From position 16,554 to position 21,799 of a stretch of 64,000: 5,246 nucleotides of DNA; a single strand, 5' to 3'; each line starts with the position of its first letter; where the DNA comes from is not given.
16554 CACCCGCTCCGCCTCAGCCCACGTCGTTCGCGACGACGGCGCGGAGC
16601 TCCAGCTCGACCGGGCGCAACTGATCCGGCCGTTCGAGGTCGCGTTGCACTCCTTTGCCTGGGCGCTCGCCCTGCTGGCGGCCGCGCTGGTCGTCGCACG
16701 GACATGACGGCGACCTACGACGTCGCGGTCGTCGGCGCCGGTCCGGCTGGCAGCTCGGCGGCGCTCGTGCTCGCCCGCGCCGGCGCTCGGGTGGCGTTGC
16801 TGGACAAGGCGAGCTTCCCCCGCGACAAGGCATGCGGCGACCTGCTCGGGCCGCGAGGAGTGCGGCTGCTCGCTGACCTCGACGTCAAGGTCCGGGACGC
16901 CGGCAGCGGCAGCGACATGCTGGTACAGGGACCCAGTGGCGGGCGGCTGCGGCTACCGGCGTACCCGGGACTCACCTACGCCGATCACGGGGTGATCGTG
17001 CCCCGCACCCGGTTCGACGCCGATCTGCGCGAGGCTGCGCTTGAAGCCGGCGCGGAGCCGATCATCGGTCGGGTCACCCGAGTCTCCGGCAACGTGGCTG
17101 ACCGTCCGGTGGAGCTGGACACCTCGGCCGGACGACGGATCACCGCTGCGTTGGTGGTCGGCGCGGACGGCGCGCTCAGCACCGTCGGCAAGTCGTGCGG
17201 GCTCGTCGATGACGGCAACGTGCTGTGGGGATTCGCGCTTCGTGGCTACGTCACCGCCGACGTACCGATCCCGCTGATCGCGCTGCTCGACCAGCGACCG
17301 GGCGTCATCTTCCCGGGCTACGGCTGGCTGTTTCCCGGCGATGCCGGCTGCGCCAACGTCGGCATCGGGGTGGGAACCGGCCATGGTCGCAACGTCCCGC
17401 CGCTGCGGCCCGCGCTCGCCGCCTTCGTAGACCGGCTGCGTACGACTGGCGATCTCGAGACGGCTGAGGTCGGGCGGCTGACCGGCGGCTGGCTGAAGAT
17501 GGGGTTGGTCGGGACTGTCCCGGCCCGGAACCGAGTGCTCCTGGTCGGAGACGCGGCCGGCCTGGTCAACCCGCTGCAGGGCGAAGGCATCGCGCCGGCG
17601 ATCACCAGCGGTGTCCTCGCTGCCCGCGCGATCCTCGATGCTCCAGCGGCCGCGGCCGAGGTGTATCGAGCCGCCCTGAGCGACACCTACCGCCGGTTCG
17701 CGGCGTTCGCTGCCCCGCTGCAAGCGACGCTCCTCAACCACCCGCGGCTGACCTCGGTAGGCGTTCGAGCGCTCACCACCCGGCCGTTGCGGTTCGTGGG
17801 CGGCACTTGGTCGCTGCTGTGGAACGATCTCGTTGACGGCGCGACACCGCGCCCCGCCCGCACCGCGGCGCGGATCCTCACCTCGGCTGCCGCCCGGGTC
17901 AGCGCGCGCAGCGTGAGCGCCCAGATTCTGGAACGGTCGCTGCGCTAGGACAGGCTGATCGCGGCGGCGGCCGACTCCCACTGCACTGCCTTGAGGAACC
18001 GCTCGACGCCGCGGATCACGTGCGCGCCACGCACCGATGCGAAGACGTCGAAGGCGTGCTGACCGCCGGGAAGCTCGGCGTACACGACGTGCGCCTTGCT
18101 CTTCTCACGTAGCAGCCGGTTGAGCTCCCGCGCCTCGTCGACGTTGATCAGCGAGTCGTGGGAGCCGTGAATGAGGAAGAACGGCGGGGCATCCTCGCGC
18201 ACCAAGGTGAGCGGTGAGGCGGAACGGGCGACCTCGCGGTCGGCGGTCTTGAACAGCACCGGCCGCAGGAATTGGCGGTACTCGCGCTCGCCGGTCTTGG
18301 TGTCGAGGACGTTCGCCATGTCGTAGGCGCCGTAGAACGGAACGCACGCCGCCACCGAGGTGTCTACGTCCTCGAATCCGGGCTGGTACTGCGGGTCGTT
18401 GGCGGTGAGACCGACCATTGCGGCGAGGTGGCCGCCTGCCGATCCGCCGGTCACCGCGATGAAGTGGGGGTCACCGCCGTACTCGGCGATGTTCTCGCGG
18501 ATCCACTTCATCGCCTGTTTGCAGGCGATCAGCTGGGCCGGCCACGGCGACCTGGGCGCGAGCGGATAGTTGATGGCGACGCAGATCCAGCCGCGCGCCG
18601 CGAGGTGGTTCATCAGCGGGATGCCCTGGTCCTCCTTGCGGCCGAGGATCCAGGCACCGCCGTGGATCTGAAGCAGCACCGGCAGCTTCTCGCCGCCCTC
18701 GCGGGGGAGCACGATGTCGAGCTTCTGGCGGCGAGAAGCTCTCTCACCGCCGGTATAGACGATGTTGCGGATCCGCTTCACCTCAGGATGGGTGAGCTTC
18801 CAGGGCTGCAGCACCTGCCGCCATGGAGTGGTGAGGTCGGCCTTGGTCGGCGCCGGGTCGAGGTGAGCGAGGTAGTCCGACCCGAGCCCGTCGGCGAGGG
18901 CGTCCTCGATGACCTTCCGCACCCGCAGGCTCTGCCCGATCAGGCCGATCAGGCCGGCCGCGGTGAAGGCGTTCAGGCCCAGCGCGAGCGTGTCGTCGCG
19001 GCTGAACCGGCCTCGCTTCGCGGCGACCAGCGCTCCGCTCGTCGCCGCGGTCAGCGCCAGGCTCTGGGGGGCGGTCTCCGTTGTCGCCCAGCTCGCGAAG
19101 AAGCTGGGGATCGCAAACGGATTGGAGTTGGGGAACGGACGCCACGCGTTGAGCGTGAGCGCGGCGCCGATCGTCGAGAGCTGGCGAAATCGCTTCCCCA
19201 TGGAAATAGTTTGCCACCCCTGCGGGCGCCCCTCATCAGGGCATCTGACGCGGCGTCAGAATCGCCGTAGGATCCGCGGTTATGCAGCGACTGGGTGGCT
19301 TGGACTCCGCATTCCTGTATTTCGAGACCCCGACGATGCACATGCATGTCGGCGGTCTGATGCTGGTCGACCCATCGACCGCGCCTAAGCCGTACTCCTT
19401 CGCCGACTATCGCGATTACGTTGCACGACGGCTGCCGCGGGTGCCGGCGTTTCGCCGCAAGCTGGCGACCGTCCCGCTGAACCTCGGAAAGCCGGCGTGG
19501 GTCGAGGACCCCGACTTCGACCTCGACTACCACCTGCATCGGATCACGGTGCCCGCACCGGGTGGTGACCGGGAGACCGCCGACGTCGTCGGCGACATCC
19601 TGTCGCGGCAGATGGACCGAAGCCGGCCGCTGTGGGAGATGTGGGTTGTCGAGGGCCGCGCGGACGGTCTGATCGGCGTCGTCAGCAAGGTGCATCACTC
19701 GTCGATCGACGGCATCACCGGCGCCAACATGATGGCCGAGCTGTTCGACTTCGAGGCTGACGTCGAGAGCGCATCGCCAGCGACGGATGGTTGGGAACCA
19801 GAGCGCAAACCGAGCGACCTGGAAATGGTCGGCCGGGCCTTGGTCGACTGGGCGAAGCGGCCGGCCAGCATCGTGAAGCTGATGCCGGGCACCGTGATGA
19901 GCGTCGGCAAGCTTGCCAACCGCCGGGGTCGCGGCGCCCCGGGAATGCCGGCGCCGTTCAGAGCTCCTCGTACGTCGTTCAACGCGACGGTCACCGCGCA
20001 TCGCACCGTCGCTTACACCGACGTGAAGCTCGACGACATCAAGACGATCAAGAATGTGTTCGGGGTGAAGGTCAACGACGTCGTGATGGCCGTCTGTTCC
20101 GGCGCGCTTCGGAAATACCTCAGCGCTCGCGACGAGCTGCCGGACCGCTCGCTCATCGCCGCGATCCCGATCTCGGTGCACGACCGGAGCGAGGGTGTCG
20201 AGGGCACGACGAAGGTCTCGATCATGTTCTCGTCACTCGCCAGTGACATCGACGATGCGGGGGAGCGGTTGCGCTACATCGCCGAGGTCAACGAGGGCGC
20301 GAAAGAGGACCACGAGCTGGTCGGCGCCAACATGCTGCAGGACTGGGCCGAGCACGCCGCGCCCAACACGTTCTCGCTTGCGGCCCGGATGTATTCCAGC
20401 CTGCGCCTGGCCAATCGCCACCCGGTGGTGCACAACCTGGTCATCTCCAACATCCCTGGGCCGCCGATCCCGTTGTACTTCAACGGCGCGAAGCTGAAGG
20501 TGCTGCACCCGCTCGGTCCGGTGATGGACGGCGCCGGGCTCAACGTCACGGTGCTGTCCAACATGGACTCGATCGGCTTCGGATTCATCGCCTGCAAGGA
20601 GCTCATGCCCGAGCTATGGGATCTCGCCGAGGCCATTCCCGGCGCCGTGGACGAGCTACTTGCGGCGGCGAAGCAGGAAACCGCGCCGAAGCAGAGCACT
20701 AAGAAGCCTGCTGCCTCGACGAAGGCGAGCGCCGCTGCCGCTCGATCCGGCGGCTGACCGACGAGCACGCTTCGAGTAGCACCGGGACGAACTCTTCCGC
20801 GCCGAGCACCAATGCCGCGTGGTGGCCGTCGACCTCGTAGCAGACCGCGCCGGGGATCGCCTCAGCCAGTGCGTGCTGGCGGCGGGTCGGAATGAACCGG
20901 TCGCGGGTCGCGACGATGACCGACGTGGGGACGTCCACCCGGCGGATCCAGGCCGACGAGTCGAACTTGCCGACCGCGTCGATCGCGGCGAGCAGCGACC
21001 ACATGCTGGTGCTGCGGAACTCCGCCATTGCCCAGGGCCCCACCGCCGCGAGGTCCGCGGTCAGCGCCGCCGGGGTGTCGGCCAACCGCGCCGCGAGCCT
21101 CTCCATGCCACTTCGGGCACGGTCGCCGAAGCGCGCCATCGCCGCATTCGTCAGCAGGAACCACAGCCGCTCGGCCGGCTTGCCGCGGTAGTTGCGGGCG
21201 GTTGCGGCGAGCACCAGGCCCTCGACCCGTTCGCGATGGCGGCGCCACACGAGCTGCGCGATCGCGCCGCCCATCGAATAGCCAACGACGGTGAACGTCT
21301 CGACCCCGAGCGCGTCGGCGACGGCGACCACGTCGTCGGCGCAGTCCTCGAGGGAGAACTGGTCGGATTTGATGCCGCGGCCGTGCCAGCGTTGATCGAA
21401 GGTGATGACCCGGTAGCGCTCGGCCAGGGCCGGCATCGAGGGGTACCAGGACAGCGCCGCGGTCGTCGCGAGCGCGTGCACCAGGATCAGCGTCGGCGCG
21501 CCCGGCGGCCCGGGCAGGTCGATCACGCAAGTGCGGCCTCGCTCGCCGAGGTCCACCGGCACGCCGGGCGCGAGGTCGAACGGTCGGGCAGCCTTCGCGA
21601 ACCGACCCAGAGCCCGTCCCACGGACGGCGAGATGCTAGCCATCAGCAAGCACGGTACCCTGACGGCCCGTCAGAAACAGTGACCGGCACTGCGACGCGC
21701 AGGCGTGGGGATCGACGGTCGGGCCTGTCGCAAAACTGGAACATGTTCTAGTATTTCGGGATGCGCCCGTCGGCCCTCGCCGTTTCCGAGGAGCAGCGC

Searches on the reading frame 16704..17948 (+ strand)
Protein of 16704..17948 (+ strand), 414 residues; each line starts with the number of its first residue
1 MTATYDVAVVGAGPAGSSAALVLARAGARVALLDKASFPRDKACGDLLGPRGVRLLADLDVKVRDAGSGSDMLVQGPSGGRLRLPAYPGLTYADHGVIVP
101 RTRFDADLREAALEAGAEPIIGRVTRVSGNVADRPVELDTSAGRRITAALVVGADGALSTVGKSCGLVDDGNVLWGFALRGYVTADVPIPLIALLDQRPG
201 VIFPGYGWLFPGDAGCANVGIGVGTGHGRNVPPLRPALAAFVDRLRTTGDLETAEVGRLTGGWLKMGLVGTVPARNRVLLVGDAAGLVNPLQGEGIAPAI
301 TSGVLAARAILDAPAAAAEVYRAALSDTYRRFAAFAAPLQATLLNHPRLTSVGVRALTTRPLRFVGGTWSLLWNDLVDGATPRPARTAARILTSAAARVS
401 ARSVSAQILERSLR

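Call 13: search_protein_families(library=pfam, proteins=[window:16704-17948:+], max_evalue=0.000001)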
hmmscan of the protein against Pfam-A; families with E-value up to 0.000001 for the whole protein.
window:16704-17948:+ (414 aa): 2 families
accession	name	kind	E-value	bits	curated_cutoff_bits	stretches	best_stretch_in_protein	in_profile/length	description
PF01494.25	FAD_binding_3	-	1.7e-20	74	22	1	5-167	2-169/349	FAD binding domain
PF01266.30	DAO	-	1.2e-08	35.3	27.9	1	6-39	1-34/353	FAD dependent oxidoreductase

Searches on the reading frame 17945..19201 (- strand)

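Call 13: search_protein_families(library=pfam, proteins=[window:17945-19201:-], max_evalue=0.000001)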
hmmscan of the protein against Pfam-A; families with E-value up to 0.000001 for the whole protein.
window:17945-19201:- (418 aa): 4 families
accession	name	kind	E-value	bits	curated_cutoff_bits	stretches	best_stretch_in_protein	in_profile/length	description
PF20434.5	BD-FAE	-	1.4e-47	162.4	26.8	1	161-363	1-214/215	BD-FAE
PF07859.19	Abhydrolase_3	-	1.6e-26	93.8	25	1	176-384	1-208/210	alpha/beta hydrolase fold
PF00135.34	COesterase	-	1.8e-12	47.5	27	1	229-265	166-202/515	Carboxylesterase family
PF00326.27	Peptidase_S9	-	7.5e-09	35.8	22.6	1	228-385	46-190/213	Prolyl oligopeptidase family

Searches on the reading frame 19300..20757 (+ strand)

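Call 14: search_protein_families(library=pfam, proteins=[window:19300-20757:+], max_evalue=0.000001)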
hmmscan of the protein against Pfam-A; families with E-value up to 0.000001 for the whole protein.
window:19300-20757:+ (485 aa): 2 families
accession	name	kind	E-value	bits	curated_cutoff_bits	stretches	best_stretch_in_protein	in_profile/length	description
PF03007.21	WS_DGAT_cat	-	3e-75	253.8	23.6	1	1-262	4-263/263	Wax ester synthase/diacylglycerol acyltransferase catalytic domain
PF06974.18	WS_DGAT_C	-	2.7e-25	89.5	20.7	1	305-453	4-144/145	WS/DGAT C-terminal domain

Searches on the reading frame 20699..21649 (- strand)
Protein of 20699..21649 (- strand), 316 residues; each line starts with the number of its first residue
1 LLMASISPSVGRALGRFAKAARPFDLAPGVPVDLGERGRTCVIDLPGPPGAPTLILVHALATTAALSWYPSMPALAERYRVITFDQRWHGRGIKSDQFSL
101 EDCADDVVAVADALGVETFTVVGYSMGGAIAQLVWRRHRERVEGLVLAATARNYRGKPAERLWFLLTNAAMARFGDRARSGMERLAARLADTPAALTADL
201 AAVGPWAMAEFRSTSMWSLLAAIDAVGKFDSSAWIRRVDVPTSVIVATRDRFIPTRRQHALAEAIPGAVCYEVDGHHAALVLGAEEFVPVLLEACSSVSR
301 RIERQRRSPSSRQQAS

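Call 14: search_protein_families(library=pfam, proteins=[window:20699-21649:-], max_evalue=0.000001)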
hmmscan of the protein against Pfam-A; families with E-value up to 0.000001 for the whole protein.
window:20699-21649:- (316 aa): 3 families
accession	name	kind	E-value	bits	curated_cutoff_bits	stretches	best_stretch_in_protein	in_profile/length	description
PF00561.26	Abhydrolase_1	-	3.1e-24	86.4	25.8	1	52-282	1-243/245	alpha/beta hydrolase fold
PF12697.13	Abhydrolase_6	-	2.5e-16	61.5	26.3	1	54-287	1-214/217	Alpha/beta hydrolase family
PF12146.15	Hydrolase_4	-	9.6e-15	55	27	1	77-267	30-219/239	Serine aminopeptidase, S33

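Call 87: search_protein_families(library=ncbifam, proteins=[window:20699-21649:-], max_evalue=1e-70)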
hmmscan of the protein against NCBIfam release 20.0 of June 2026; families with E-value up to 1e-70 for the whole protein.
window:20699-21649:- (316 aa): 0 families
